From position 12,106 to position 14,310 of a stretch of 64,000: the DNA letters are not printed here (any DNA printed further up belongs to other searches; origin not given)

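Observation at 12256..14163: Secreted PAP2 / vanadium-haloperoxidase-like protein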

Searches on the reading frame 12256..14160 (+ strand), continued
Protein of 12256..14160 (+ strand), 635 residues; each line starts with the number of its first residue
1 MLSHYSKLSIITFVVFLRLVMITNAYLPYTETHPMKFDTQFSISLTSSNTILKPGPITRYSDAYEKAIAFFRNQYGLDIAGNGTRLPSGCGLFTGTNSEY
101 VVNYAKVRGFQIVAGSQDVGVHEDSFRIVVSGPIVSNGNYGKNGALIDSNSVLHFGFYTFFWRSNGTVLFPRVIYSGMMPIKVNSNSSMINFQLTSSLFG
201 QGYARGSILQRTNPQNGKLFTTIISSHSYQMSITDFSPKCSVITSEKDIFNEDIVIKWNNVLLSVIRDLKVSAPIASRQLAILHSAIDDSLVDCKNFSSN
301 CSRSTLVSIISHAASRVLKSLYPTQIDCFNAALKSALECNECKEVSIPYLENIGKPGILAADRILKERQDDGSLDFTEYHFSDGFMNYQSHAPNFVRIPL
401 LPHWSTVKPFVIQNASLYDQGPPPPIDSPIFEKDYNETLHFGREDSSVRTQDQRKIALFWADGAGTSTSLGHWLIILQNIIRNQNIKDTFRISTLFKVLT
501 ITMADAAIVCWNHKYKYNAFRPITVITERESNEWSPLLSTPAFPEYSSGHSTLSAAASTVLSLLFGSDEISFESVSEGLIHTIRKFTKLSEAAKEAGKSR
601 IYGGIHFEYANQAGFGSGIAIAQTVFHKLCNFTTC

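Call 30: fold_search(model_id=the predicted structure, library=pdb)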
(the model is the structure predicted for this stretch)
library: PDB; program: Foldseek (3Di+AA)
matches with E <= 10: 714; with E <= 0.001: 18
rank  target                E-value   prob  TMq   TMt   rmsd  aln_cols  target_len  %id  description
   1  4usz                  2.0e-17  1.00  0.51  0.76   4.2       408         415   24  Crystal structure of the first bacterial vanadium dependant iodoperoxidase (released 2014-10-08)
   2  4cit                  1.2e-16  1.00  0.50  0.75   3.8       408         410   25  Crystal structure of the first bacterial vanadium dependant iodoperoxidase (released 2014-10-08)
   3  3w36_B                7.9e-13  1.00  0.47  0.63   5.1       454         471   17  Crystal structure of holo-type bacterial Vanadium-dependent chloroperoxidase (released 2013-12-11)
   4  3w35_B                9.9e-13  1.00  0.46  0.61   5.7       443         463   17  Crystal structure of apo-type bacterial Vanadium-dependent chloroperoxidase (released 2013-12-11)
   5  3w36_A                1.9e-12  1.00  0.47  0.63   5.0       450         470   16  Crystal structure of holo-type bacterial Vanadium-dependent chloroperoxidase (released 2013-12-11)
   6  1vni                  4.6e-12  1.00  0.49  0.54   7.0       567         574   17  CHLOROPEROXIDASE FROM THE FUNGUS CURVULARIA INAEQUALIS: RECOMBINANT HOLO-CHLOROPEROXIDASE (released 1999-08-11)
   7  1vnf                  4.9e-12  1.00  0.49  0.54   7.1       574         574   17  CHLOROPEROXIDASE FROM THE FUNGUS CURVULARIA INAEQUALIS: MUTANT R360A (released 1999-08-11)
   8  1vne                  6.8e-12  1.00  0.48  0.53   8.0       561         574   17  CHLOROPEROXIDASE FROM THE FUNGUS CURVULARIA INAEQUALIS: MUTANT D292A (released 1999-08-11)
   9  1idu                  7.4e-12  1.00  0.49  0.54   6.9       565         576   17  CRYSTAL STRUCTURE OF THE PEROXIDE FORM OF THE VANADIUM-CONTAINING CHLOROPEROXIDASE FROM CURVULARIA INAEQUALIS (released 2001-04-11)
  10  1vng                  8.1e-12  1.00  0.49  0.53   8.0       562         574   17  CHLOROPEROXIDASE FROM THE FUNGUS CURVULARIA INAEQUALIS: MUTANT H404A (released 1999-08-11)
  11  9l8x_A                8.5e-12  1.00  0.49  0.67   5.3       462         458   17  The crystal structure of Halogenases XhnO11 complex with vanadate (released 2025-12-31)
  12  3bb0                  1.0e-11  1.00  0.50  0.54   6.8       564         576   17  Crystal Structure of a Trapped Phosphate-Intermediate in Vanadium Apochloroperoxidase Catalyzing a Dephosphorylation Rea (released 2008-02-12)
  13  1vnc                  1.1e-11  1.00  0.47  0.51   7.1       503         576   18  CHLOROPEROXIDASE FROM THE FUNGUS CURVULARIA INAEQUALIS (released 1996-11-08)
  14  8cxl_A                1.2e-11  1.00  0.47  0.63   4.9       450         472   15  Structure of NapH3, a vanadium-dependent haloperoxidase homolog catalyzing the stereospecific alpha-hydroxyketone rear (released 2022-08-31)
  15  8cxl_B                1.2e-11  1.00  0.46  0.61   5.9       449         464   15  Structure of NapH3, a vanadium-dependent haloperoxidase homolog catalyzing the stereospecific alpha-hydroxyketone rear (released 2022-08-31)
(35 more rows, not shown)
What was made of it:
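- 13456..14160 (+): VHPO C-terminal (catalytic, PAP2) helical bundle, residues 401-635. Foldseek gives TMt 0.76 to 4usz (call 30).
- On Vanadium-dependent haloperoxidase, VCPO/VIPO-type (two-bundle): Foldseek aligns 408 columns to 4usz at TMt 0.76, then to NapH1 and CiVCPO (call 30).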

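Call 39: search_protein_families(library=ncbifam, proteins=[window:12256-14160:+], max_evalue=0.01)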
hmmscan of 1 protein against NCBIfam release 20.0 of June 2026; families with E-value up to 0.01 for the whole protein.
window:12256-14160:+ (635 aa): 0 families
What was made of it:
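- Tried and rejected: NCBIfam scan of the protein: no hit (call 39).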

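Call 42: list_cluster_members(proteins=[P0001, P0004, P0005, P0003, P0053])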
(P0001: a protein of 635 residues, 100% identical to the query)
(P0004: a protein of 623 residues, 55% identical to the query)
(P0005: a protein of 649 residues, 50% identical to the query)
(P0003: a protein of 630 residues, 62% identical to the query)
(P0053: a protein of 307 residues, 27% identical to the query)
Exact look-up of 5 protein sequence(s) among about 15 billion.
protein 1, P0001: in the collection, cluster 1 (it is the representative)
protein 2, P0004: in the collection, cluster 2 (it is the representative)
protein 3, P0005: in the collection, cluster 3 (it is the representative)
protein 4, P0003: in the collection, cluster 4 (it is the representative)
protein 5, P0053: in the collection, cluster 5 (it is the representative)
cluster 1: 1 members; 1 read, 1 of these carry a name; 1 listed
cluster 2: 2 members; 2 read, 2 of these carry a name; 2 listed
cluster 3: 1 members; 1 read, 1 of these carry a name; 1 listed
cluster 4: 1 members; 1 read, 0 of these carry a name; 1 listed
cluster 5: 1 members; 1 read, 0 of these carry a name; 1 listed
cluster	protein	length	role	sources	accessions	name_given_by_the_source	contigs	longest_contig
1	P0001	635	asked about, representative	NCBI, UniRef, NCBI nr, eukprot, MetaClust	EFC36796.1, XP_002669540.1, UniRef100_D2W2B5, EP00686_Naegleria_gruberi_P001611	predicted protein [Naegleria gruberi] | Predicted protein n=1 Tax=Naegleria gruberi TaxID=5762 RepID=D2W2B5_NAEGR | uncharacterized protein NAEGRDRAFT_75530 [Naegleria gruberi]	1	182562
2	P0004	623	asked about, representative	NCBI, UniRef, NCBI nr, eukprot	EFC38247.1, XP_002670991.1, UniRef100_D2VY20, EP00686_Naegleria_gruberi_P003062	PAP2_haloperoxidase domain-containing protein [Naegleria gruberi] | PAP2_haloperoxidase domain-containing protein n=1 Tax=Naegleria gruberi TaxID=5762 ... | XP_002670991.1 PAP2_haloperoxidase domain-containing protein [Naegleria gruberi strain ...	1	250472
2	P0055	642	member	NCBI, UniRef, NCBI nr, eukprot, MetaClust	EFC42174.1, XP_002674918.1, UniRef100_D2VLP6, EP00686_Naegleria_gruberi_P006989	PAP2_haloperoxidase domain-containing protein [Naegleria gruberi] | PAP2_haloperoxidase domain-containing protein n=1 Tax=Naegleria gruberi TaxID=5762 ... | XP_002674918.1 PAP2_haloperoxidase domain-containing protein [Naegleria gruberi strain ...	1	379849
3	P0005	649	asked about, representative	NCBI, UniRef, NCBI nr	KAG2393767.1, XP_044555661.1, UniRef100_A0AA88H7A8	hypothetical protein C9374_007298 [Naegleria lovaniensis] | Phosphatidic acid phosphatase type 2/haloperoxidase domain-containing protein n=1 ... | uncharacterized protein C9374_007298 [Naegleria lovaniensis]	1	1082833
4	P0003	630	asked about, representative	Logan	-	-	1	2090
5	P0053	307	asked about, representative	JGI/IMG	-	-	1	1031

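Call 46: search_solved_structures(query=A1, max_evalue=1e-30, show_alignments=2)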
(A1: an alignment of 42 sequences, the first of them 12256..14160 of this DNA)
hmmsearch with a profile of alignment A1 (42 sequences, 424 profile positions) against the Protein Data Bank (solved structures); distinct sequences matched with E-value up to 1e-30: 8.
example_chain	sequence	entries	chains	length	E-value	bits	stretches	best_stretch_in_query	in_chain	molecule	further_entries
4cit_A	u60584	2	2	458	1.6e-70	241.3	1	47-416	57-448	VANADIUM-DEPENDENT HALOPEROXIDASE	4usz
1idu_A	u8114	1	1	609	4.9e-39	137.6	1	25-352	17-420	VANADIUM CHLOROPEROXIDASE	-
1idq_A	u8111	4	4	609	5e-39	137.5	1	25-352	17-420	VANADIUM CHLOROPEROXIDASE | VANADIUM-CONTAINING CHLOROPEROXIDASE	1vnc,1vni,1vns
3bb0_A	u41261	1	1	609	5e-39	137.5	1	25-352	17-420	Vanadium chloroperoxidase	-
1vne_A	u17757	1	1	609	3.4e-38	134.8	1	25-352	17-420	VANADIUM CHLOROPEROXIDASE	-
1vng_A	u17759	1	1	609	2e-37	132.3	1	25-352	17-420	VANADIUM CHLOROPEROXIDASE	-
1vnf_A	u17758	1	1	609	2.1e-37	132.2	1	25-352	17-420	VANADIUM CHLOROPEROXIDASE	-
1vnh_A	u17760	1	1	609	4.9e-37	131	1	25-352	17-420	VANADIUM CHLOROPEROXIDASE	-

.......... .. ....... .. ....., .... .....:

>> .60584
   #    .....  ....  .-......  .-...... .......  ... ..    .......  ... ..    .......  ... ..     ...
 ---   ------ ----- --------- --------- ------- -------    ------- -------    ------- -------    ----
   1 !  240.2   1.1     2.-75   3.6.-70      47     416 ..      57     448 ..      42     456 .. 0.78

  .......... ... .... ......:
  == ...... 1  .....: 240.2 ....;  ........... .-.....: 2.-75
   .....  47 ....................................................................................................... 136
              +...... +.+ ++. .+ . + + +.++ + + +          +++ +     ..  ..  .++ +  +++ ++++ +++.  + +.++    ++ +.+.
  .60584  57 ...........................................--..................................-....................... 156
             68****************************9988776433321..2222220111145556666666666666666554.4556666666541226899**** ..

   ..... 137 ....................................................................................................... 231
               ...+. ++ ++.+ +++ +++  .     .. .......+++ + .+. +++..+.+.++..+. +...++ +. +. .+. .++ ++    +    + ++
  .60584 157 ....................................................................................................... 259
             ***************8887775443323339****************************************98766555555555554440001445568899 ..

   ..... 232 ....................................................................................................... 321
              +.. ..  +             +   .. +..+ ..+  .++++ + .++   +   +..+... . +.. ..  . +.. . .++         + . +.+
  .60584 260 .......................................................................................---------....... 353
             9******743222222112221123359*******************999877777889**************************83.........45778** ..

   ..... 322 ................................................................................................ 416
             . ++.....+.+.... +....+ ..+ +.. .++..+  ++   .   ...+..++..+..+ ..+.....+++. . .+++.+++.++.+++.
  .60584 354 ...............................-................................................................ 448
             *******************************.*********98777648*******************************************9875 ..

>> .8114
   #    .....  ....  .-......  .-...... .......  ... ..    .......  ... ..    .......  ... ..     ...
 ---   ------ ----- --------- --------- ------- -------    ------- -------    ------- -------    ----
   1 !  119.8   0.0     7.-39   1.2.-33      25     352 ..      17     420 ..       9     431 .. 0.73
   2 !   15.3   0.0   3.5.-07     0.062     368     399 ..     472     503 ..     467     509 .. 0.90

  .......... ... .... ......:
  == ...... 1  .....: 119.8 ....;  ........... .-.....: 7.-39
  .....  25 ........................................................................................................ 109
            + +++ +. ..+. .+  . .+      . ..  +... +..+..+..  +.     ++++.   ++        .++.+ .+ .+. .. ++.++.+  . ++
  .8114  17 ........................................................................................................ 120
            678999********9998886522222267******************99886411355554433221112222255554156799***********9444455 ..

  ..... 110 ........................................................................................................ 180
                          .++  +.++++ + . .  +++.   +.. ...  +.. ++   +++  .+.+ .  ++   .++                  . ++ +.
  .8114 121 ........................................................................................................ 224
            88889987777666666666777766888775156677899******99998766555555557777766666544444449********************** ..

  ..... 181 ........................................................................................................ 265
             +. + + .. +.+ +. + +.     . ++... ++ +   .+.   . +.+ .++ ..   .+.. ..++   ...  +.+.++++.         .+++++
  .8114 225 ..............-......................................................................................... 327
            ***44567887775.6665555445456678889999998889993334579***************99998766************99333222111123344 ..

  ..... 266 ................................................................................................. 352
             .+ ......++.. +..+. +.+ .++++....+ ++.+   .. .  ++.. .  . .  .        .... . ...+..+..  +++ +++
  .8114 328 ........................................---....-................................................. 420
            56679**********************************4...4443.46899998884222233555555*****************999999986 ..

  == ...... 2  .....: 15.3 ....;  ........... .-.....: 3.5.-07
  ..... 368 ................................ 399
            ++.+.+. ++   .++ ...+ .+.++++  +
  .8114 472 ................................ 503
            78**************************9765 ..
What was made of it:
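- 13639..13641 (+): Asp462, equivalent to CiVCPO Asp292. Mapping from the HMMER alignment (call 46).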

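Call 63: find_homologous_proteins(query=A5, max_evalue=1e-40)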
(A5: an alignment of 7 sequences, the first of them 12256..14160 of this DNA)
Query A5 (7 sequences) (635 aa, profile of the alignment): 41 proteins with E <= 1e-40 among 8000 candidates.
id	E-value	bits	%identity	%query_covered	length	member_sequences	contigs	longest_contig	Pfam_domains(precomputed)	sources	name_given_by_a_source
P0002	0.0e+0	1336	63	98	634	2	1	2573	PF22778.4,PF01569.28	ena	-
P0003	0.0e+0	1313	62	97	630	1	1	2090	PF22778.4,PF01569.28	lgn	-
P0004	0.0e+0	1276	55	97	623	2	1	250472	PF22778.4,PF01569.28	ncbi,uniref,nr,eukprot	ncbi:PAP2_haloperoxidase domain-containing protein [Naegleria gruberi]|uniref:PAP2_haloperoxidase do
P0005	0.0e+0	1196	50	95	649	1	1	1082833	PF22778.4,PF01569.28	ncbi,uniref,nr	ncbi:hypothetical protein C9374_007298 [Naegleria lovaniensis]|uniref:Phosphatidic acid phosphatase 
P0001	0.0e+0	1178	100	100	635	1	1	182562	PF22778.4,PF01569.28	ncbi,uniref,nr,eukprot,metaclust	ncbi:predicted protein [Naegleria gruberi]|uniref:Predicted protein n=1 Tax=Naegleria gruberi TaxID=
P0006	9.1e-103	363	41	59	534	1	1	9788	PF22778.4,PF01569.28,PF17897.8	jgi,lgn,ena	jgi:hypothetical protein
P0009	3.8e-99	351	39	60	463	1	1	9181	PF22778.4,PF01569.28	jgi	jgi:hypothetical protein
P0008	3.1e-98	348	39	59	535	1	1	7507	PF22778.4,PF01569.28,PF17897.8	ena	-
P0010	2.9e-96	342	38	59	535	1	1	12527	PF22778.4,PF01569.28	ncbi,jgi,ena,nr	ncbi:MAG TPA: vanadium-dependent haloperoxidase [Thermoanaerobaculia bacterium]|nr:vanadium-dependen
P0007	5.0e-94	334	39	60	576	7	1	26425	PF04151.22,PF22778.4,PF01569.28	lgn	-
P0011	2.8e-89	318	36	64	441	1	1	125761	PF22778.4,PF01569.28,PF17897.8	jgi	jgi:hypothetical protein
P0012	2.5e-88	315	38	59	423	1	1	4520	PF22778.4,PF01569.28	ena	-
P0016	8.1e-88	314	36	61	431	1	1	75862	PF22778.4,PF01569.28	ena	-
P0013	8.3e-88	314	37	59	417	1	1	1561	PF22778.4,PF01569.28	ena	-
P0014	3.2e-87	312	37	59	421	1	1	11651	PF22778.4,PF01569.28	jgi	jgi:hypothetical protein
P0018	3.0e-86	308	37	59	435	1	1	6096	PF22778.4,PF01569.28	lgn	-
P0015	3.0e-85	305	38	60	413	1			PF22778.4,PF01569.28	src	-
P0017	2.9e-84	302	37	59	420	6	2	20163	PF22778.4,PF01569.28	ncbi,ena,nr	ncbi:MAG: hypothetical protein DME19_04305 [Verrucomicrobia bacterium]|nr:MAG: hypothetical protein 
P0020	4.6e-84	301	36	59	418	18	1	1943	PF22778.4,PF01569.28,PF17897.8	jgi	jgi:hypothetical protein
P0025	7.1e-84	301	36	61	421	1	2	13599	PF22778.4,PF01569.28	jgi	jgi:hypothetical protein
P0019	5.1e-83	298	37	60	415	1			PF22778.4,PF01569.28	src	-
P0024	9.6e-83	297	35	61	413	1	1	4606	PF22778.4,PF01569.28,PF17897.8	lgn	-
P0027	2.6e-82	295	38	56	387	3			PF22778.4,PF01569.28,PF17897.8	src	-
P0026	2.6e-82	295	35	59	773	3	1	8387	PF22778.4,PF01569.28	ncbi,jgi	jgi:hypothetical protein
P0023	3.4e-82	295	38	59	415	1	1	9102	PF22778.4,PF01569.28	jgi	jgi:membrane-associated phospholipid phosphatase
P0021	4.2e-81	291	37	60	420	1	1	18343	PF22778.4,PF01569.28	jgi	jgi:hypothetical protein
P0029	4.6e-81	291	36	59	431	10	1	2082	PF22778.4,PF01569.28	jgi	jgi:membrane-associated phospholipid phosphatase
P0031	1.6e-80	289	35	59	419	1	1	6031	PF22778.4,PF01569.28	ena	-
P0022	1.5e-78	283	36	65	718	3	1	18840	PF22778.4,PF01569.28,PF19077.7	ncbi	-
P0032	5.4e-77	278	36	59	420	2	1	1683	PF22778.4,PF01569.28,PF17897.8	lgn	-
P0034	2.3e-76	276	37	57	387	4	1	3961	PF22778.4,PF01569.28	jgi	jgi:PAP2 superfamily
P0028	6.5e-76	274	35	59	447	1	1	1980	PF22778.4,PF01569.28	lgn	-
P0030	2.9e-74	269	34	60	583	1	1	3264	PF22778.4,PF01569.28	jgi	jgi:membrane-associated phospholipid phosphatase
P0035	4.8e-72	262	35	58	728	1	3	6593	PF22778.4,PF01569.28,PF00353.26,PF09136.17,PF19077.7,PF17936.8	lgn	-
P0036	4.5e-71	258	35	59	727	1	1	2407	PF01839.30,PF22778.4,PF01569.28,PF13517.13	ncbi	ncbi:MAG: FG-GAP-like repeat-containing protein [Gemmataceae bacterium]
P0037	2.4e-70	256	35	59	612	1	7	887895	PF01839.30,PF22778.4,PF01569.28,PF13517.13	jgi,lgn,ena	jgi:membrane-associated phospholipid phosphatase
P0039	3.1e-70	256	35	59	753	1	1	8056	PF04151.22,PF22778.4,PF01569.28,PF07705.18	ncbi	-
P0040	5.0e-69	252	34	59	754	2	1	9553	PF04151.22,PF22778.4,PF01569.28,PF07705.18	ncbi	-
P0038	1.0e-68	251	32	71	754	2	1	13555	PF04151.22,PF22778.4,PF01569.28,PF17897.8,PF07705.18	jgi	jgi:hypothetical protein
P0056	9.7e-63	231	32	51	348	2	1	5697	PF22778.4,PF01569.28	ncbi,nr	ncbi:MAG: vanadium-dependent haloperoxidase, partial [Verrucomicrobia bacterium]|nr:vanadium-depende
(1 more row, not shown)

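Call 64: find_encoding_contigs(protein=P0003, max_places=3)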
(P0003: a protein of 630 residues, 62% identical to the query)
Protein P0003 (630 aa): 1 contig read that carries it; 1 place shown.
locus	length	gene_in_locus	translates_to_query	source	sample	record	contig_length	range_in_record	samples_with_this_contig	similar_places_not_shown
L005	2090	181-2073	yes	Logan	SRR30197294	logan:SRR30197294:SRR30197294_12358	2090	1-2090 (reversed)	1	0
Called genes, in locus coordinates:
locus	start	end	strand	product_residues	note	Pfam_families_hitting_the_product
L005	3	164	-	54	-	?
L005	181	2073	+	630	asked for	PF01569:PAP2 (weak), PF22778:VCPO_2nd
